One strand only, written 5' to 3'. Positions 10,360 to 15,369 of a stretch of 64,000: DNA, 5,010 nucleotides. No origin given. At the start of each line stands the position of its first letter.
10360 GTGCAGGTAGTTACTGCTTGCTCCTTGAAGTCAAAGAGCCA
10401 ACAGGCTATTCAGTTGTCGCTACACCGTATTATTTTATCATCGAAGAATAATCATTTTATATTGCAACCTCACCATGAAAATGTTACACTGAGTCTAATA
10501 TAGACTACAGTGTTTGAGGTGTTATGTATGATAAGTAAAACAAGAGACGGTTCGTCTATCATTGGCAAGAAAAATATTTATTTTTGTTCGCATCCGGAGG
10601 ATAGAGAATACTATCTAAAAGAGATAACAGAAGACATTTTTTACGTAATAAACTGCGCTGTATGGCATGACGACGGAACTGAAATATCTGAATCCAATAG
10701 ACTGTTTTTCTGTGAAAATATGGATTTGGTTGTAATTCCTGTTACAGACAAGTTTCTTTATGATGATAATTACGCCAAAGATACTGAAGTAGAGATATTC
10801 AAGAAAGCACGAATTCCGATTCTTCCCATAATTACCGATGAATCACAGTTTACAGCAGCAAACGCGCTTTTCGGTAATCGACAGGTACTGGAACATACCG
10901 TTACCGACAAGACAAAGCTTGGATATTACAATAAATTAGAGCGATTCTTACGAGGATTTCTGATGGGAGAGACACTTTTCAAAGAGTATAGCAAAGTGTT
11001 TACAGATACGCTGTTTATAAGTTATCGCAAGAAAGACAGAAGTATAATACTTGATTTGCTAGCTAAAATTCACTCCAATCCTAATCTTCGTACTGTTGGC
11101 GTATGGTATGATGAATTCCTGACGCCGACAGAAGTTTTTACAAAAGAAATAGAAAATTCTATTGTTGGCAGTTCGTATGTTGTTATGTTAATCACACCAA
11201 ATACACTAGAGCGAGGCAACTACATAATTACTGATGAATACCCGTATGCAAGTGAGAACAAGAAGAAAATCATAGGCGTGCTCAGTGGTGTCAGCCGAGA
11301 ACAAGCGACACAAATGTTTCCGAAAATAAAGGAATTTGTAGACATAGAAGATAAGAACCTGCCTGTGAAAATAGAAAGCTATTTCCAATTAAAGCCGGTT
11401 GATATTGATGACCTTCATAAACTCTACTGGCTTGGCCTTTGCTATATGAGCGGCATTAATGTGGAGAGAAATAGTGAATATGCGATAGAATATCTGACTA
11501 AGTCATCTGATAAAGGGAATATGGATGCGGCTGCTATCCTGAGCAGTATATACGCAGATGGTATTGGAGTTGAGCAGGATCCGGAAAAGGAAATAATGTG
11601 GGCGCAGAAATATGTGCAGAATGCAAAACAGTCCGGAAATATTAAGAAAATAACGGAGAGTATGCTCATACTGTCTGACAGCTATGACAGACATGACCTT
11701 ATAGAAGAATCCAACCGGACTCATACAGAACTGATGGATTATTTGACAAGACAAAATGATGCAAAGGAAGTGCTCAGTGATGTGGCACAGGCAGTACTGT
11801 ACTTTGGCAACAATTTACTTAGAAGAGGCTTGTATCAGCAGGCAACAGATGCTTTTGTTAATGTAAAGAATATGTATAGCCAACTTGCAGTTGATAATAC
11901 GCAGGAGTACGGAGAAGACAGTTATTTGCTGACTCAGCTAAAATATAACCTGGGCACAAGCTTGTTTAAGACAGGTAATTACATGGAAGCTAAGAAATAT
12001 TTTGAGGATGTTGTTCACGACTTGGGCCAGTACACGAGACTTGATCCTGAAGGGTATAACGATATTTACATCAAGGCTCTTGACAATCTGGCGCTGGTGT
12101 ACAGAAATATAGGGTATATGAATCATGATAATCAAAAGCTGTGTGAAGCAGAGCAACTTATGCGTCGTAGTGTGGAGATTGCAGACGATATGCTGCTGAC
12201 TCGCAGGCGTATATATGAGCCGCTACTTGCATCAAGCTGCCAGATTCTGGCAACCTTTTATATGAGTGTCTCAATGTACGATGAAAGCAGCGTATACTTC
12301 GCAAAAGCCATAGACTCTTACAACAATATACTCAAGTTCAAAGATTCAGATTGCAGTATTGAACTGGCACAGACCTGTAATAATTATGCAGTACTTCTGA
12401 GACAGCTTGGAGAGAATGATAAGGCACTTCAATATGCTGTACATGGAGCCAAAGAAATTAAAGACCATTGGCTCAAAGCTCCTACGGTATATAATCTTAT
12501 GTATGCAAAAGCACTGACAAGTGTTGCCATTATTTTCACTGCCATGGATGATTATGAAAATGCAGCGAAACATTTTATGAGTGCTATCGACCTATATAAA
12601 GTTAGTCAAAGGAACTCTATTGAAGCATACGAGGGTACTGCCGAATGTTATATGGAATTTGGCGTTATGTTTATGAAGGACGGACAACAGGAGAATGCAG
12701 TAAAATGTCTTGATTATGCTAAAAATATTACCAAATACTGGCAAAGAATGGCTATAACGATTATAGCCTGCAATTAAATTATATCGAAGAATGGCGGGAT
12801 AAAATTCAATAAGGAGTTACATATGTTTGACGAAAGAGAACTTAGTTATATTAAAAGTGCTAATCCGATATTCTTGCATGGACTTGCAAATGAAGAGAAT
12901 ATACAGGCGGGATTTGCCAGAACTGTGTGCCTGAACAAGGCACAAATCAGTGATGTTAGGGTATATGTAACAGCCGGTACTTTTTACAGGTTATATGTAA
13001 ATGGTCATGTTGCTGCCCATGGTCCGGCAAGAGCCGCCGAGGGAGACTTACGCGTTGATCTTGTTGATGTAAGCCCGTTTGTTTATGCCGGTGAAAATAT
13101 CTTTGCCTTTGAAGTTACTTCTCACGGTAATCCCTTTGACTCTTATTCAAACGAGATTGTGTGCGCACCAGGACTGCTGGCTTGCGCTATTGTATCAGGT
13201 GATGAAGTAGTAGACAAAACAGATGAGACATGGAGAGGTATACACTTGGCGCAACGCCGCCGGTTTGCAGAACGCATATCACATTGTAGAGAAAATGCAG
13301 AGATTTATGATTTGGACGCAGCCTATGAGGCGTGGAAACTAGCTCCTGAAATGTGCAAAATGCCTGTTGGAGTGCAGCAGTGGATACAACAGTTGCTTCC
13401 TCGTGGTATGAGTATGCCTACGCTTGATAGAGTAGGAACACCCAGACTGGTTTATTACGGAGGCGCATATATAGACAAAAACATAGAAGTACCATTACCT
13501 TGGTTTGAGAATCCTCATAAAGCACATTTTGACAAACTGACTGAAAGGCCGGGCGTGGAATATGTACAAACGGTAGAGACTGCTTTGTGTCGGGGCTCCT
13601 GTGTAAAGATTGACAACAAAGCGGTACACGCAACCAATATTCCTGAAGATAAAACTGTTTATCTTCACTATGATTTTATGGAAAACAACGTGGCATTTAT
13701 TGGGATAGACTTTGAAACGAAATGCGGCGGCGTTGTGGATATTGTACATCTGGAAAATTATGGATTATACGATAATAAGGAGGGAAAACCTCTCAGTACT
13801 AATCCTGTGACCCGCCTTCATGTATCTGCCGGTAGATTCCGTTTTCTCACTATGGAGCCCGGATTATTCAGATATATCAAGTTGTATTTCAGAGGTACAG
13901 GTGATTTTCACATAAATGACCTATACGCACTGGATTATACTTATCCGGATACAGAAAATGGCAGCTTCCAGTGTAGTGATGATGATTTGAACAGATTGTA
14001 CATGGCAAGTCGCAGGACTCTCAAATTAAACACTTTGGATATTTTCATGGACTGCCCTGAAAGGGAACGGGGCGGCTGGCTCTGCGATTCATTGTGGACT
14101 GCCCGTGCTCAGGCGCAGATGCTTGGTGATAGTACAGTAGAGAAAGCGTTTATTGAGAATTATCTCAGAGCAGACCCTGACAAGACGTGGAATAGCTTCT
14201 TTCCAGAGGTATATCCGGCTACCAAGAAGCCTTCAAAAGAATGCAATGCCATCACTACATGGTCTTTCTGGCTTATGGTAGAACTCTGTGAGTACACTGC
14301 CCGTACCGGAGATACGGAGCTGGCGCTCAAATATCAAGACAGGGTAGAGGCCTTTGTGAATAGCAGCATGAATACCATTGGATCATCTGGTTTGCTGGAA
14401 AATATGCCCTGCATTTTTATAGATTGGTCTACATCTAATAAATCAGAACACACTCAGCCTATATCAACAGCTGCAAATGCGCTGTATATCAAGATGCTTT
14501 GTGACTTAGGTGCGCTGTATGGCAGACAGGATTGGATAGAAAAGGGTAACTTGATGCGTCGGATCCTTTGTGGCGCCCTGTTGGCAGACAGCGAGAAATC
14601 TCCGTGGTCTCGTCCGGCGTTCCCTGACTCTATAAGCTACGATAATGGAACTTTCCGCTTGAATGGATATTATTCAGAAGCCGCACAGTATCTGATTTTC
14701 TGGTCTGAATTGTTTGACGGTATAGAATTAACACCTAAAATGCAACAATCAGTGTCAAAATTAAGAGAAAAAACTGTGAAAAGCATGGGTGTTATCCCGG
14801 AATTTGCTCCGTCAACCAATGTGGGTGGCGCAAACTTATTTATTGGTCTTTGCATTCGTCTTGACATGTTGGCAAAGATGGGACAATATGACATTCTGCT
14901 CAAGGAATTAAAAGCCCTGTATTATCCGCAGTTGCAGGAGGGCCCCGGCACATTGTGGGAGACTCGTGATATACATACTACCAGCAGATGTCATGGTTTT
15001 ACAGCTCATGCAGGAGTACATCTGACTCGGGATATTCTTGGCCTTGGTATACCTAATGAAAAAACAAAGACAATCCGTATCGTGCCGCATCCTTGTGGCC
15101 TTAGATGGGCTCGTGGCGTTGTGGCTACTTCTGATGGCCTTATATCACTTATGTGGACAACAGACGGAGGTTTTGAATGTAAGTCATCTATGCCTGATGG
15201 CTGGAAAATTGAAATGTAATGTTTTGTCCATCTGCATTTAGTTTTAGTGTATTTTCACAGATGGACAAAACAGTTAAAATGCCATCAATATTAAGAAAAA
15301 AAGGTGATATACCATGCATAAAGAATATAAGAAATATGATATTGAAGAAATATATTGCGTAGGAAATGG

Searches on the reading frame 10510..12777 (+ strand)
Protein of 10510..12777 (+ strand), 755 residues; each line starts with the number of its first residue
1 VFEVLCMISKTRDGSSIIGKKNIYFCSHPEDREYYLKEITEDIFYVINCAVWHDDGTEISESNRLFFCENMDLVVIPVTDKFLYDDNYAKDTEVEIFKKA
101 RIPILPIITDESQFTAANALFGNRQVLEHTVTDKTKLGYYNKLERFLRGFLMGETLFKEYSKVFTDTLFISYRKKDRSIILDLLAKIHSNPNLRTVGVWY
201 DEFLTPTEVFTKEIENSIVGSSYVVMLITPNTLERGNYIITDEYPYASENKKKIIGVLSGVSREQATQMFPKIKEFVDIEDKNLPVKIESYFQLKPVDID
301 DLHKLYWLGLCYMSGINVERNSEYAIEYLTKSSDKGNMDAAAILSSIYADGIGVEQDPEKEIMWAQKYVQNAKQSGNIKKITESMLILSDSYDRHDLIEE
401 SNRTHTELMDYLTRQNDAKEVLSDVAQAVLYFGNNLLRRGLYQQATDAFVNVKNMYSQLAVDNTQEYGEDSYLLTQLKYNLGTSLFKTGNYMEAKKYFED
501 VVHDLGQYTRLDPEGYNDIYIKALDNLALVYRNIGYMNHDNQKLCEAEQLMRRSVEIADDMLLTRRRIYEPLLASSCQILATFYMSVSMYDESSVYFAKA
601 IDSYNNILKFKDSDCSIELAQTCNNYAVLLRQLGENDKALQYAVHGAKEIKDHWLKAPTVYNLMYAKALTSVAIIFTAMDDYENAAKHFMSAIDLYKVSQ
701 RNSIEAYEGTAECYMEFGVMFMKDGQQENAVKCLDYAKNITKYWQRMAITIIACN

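Call 3: search_protein_families(library=pfam, proteins=[window:10510-12777:+], max_evalue=0.1)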
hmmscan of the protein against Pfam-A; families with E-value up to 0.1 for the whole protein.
window:10510-12777:+ (755 aa): 15 families
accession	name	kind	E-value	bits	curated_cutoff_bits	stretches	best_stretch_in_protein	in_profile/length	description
PF13424.12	TPR_12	-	2.4e-11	44.1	30.1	1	620-697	3-76/77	Tetratricopeptide repeat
PF13374.12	TPR_10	-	7.4e-10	39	27.5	0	480-502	7-29/42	Tetratricopeptide repeat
PF08238.18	Sel1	-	1.2e-09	38.8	30.7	1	306-337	5-36/36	Sel1 repeat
PF13181.12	TPR_8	-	1.3e-08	34.8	25.7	1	477-501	3-27/34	Tetratricopeptide repeat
PF13676.11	TIR_2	-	1.2e-07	32.7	28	1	169-280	2-109/122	TIR domain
PF07719.23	TPR_2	-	1.8e-07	31.2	27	0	479-500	5-26/34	Tetratricopeptide repeat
PF00515.34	TPR_1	-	6.3e-07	29.4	27.8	1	479-499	5-25/34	Tetratricopeptide repeat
PF24885.1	TPR_NPHP3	-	9.9e-05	22.3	100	1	523-611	94-178/239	Nephrocystin-3 TPR domain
PF13176.12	TPR_7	-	0.00035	20.9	27.9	0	668-692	1-25/36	Tetratricopeptide repeat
PF13174.12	TPR_6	-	0.0021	19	26.3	0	479-502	4-27/33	Tetratricopeptide repeat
PF13432.12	TPR_16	-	0.0053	17.6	32.7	0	479-502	1-24/65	Tetratricopeptide repeat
PF13428.12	TPR_14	-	0.043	15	23.5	0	478-502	4-28/44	Tetratricopeptide repeat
PF04010.18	DUF357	-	0.043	14.3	29.4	0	705-737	28-60/73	Protein of unknown function (DUF357)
PF08937.16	ThsB_TIR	-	0.058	14.2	21.2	0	169-257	1-93/100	Thoeris protein ThsB, TIR-like domain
PF13431.12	TPR_17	-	0.093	13.5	24.4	0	479-495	17-33/34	Tetratricopeptide repeat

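Call 4: search_protein_families(library=ncbifam, proteins=[window:10510-12777:+], max_evalue=0.1)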
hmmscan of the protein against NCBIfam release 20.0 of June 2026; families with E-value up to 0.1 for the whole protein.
window:10510-12777:+ (755 aa): 7 families
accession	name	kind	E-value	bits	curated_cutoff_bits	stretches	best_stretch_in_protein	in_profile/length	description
NF040586.1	FxSxx_TPR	equivalog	3.9e-08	32.2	300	2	552-733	531-704/830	FxSxx-COOH system tetratricopeptide repeat protein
NF038194.1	AlgK_TPR_lipo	equivalog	0.00018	20.3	700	1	301-402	332-434/448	alginate biosynthesis TPR repeat lipoprotein AlgK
NF047621.1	FlgprotMotXVib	equivalog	0.00035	20.1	330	1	312-390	82-157/211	flagellar protein MotX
NF002725.1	PRK02603.1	equivalog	0.0065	16.5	143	0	589-643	43-95/173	photosystem I assembly protein Ycf3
NF047507.1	TPR_BatC_Lepto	exception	0.0072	15.8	175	1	457-504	43-87/214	TPR repeat-containing protein BatC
TIGR02795.1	tol_pal_ybgF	equivalog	0.0092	16.6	90.1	0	435-505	11-69/119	tol-pal system protein YbgF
NF042912.1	Amuc_1098_fam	equivalog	0.076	11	750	0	417-504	32-118/805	Amuc_1098 family type IV pilus outer membrane protein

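Call 76: search_protein_families(library=padloc, proteins=[window:10510-12777:+], max_evalue=0.01)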
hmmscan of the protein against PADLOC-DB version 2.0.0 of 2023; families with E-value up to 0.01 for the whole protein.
window:10510-12777:+ (755 aa): 1 family
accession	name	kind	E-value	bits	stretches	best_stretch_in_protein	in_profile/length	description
PDLC02012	SAVED5--SAVED_TIR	-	0.0013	16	1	165-233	13-78/404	-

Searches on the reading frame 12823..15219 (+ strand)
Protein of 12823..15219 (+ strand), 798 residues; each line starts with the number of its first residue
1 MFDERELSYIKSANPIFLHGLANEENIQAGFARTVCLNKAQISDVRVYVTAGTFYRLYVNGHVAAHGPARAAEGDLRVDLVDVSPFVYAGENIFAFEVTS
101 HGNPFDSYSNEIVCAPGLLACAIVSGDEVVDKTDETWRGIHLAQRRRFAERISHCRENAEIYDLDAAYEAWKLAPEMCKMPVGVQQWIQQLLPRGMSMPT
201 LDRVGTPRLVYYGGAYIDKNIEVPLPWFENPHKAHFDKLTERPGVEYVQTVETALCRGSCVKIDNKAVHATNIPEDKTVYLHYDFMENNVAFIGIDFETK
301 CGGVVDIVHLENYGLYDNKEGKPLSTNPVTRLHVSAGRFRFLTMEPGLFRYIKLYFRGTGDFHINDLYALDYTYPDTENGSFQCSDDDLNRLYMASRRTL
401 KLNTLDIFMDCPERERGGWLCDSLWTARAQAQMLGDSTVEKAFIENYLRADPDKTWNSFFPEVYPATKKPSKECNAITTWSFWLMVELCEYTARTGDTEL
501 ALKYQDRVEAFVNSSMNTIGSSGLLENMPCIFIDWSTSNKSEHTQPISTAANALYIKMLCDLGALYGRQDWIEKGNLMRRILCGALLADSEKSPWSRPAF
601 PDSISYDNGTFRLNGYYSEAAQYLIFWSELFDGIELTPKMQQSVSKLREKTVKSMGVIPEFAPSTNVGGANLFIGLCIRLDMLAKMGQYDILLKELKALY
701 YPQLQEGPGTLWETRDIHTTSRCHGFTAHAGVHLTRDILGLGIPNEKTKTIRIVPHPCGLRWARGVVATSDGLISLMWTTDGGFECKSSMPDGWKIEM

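Call 49: search_protein_families(library=pfam, proteins=[window:12823-15219:+], max_evalue=0.01)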
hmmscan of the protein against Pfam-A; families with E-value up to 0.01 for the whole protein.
window:12823-15219:+ (798 aa): 1 family
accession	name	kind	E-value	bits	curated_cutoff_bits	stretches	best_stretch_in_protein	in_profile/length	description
PF17389.8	Bac_rhamnosid6H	-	1.8e-20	73.9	24.5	1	378-560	2-180/339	Bacterial alpha-L-rhamnosidase 6 hairpin glycosidase domain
